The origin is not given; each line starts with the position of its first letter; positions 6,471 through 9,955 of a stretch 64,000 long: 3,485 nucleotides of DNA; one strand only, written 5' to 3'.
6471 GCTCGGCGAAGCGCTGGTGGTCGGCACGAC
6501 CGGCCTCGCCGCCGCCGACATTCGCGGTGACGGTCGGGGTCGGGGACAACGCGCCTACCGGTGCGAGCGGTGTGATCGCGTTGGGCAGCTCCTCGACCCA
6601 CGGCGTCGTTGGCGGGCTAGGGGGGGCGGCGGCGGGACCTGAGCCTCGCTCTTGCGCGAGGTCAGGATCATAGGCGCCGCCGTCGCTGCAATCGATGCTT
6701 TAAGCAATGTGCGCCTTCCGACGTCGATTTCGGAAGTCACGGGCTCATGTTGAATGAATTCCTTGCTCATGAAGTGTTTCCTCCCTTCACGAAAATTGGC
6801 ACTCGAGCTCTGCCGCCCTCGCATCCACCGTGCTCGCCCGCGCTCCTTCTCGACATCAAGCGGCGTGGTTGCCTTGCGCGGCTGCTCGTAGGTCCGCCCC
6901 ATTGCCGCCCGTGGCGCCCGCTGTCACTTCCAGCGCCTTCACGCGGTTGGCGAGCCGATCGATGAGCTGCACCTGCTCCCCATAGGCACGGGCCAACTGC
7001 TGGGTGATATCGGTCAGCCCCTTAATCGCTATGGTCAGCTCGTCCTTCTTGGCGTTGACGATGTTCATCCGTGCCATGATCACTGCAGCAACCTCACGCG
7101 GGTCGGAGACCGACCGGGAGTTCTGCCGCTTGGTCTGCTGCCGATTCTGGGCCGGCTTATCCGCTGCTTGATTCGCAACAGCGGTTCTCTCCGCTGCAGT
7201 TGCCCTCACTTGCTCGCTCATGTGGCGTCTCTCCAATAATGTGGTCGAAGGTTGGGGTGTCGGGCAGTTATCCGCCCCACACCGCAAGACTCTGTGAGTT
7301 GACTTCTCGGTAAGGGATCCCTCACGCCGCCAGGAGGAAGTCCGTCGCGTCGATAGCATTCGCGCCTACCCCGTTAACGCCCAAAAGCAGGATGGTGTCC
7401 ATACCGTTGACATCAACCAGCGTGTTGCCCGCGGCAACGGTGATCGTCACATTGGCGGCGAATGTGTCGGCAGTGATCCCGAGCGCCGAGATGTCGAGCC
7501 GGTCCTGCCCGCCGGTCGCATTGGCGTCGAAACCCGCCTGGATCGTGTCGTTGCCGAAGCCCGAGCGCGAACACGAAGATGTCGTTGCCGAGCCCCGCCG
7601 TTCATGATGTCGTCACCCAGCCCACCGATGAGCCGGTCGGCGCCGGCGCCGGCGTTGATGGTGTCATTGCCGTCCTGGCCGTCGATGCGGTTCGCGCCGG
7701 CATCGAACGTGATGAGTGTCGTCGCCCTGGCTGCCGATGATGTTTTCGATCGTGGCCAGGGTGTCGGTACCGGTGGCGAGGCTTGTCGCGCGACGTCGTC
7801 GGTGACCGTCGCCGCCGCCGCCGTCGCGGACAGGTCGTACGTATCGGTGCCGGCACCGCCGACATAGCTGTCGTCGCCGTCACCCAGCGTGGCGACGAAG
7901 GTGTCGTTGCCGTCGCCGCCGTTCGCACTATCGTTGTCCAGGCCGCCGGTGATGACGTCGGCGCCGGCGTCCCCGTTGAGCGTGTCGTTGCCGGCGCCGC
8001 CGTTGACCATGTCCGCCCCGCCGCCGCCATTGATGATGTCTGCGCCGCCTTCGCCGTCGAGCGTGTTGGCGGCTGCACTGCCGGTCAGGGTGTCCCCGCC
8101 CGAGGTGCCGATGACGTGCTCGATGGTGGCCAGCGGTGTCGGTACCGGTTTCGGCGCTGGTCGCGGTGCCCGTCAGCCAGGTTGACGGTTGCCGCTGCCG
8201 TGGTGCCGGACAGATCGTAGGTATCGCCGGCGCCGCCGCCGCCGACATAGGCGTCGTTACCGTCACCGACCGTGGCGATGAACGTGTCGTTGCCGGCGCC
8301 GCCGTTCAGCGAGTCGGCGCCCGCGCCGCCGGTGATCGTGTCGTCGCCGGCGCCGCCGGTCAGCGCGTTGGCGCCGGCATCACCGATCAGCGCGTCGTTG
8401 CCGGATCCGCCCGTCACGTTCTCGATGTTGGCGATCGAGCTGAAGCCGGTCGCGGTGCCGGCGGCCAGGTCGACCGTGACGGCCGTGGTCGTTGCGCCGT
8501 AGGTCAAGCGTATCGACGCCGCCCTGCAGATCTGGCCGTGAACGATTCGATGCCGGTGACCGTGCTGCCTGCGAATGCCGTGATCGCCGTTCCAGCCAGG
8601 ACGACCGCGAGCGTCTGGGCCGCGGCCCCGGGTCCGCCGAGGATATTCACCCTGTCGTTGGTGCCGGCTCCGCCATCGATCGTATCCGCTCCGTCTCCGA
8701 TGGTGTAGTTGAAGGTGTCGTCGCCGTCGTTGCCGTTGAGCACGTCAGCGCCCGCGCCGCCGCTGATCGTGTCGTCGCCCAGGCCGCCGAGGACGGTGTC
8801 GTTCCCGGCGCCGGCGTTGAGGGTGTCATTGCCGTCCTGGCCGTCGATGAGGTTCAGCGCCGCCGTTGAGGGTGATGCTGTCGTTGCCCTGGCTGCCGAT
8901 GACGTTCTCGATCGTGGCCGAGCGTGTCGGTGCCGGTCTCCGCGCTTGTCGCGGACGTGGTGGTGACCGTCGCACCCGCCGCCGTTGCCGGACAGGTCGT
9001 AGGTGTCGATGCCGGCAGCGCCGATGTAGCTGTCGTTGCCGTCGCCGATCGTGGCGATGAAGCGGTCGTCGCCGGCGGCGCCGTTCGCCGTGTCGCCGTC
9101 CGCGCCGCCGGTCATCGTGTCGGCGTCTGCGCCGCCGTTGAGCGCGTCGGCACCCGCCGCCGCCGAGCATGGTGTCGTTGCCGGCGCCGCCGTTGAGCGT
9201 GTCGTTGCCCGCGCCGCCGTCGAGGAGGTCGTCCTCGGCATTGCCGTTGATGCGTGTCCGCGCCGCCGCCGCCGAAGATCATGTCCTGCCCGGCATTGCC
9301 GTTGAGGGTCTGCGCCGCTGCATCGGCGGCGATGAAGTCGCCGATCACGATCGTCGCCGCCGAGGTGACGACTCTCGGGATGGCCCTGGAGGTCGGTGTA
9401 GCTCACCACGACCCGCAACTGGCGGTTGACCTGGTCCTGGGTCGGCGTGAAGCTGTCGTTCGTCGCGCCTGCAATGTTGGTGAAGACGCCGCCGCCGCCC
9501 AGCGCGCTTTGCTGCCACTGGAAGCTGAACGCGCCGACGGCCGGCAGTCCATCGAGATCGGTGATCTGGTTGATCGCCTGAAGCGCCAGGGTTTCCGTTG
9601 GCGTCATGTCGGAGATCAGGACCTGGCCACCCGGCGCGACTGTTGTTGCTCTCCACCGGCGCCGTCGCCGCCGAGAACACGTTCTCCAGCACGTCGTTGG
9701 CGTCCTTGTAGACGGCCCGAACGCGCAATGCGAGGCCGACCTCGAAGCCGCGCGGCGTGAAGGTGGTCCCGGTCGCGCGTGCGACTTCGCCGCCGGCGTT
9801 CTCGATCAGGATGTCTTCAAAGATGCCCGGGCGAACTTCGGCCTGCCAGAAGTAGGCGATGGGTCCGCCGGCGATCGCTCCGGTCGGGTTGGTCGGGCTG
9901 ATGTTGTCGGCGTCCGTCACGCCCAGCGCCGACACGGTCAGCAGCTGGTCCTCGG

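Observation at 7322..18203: ~10.9 kb MopA-like gene: two animal-haem-peroxidase domains fused to three RTX blocks and a T1SS C-terminal signal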

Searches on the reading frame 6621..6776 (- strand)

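Call 76: search_protein_families(library=pfam, proteins=[window:6621-6776:-], max_evalue=0.1)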
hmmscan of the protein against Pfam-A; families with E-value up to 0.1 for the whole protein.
window:6621-6776:- (52 aa): 1 family
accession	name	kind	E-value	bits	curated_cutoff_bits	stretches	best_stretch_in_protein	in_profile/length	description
PF10518.14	TAT_signal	-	0.00046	20.4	22.7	1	20-35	3-18/21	TAT (twin-arginine translocation) pathway signal sequence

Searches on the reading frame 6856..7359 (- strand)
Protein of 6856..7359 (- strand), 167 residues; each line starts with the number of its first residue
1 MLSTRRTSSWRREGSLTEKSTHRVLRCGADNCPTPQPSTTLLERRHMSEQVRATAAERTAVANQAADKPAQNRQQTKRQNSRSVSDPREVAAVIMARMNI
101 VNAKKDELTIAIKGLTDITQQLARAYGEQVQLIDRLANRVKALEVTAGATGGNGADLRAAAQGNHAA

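Call 22: search_protein_families(library=pfam, proteins=[window:6856-7359:-], max_evalue=0.001)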
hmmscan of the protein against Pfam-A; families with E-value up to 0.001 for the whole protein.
window:6856-7359:- (167 aa): 0 families

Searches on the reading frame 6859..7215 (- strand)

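Call 38: search_protein_families(library=ncbifam, proteins=[window:6859-7215:-], max_evalue=0.001)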
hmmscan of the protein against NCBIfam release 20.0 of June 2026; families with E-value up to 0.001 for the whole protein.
window:6859-7215:- (119 aa): 0 families

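Call 76: search_protein_families(library=pfam, proteins=[window:6859-7215:-], max_evalue=0.1)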
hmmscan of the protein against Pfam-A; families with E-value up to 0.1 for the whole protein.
window:6859-7215:- (119 aa): 3 families
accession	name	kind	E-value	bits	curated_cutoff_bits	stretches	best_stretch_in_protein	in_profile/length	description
PF20155.4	TMP_3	-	0.0036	17.5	41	1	46-101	13-68/192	Tape measure protein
PF25767.1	ARM_TBCD_2nd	-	0.016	15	29.7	1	10-82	43-116/245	Tubulin-specific chaperone D-like, ARM repeats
PF04815.20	Sec23_helical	-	0.057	13.7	27.8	0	41-83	3-45/103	Sec23/Sec24 helical domain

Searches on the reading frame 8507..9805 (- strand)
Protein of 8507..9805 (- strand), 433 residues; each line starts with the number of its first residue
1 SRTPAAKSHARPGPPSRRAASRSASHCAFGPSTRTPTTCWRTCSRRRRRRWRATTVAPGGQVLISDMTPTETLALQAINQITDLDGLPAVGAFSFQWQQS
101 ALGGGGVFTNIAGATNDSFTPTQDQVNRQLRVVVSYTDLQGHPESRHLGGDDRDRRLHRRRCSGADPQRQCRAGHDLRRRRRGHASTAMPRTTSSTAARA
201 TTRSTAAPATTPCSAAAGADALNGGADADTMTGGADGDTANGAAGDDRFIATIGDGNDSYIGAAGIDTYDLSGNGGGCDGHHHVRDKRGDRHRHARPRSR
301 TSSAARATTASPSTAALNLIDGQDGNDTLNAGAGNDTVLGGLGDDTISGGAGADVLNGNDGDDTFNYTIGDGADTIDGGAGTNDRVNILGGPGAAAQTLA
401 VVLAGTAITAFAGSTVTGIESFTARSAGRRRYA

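Call 5: search_protein_families(library=pfam, proteins=[window:8507-9805:-], max_evalue=0.01)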
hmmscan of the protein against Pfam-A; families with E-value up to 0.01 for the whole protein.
window:8507-9805:- (433 aa): 1 family
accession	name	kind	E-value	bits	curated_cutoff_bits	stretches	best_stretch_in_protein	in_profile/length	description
PF00353.25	HemolysinCabind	-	6.6e-15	55.2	23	3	318-347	7-36/36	RTX calcium-binding nonapeptide repeat (4 copies)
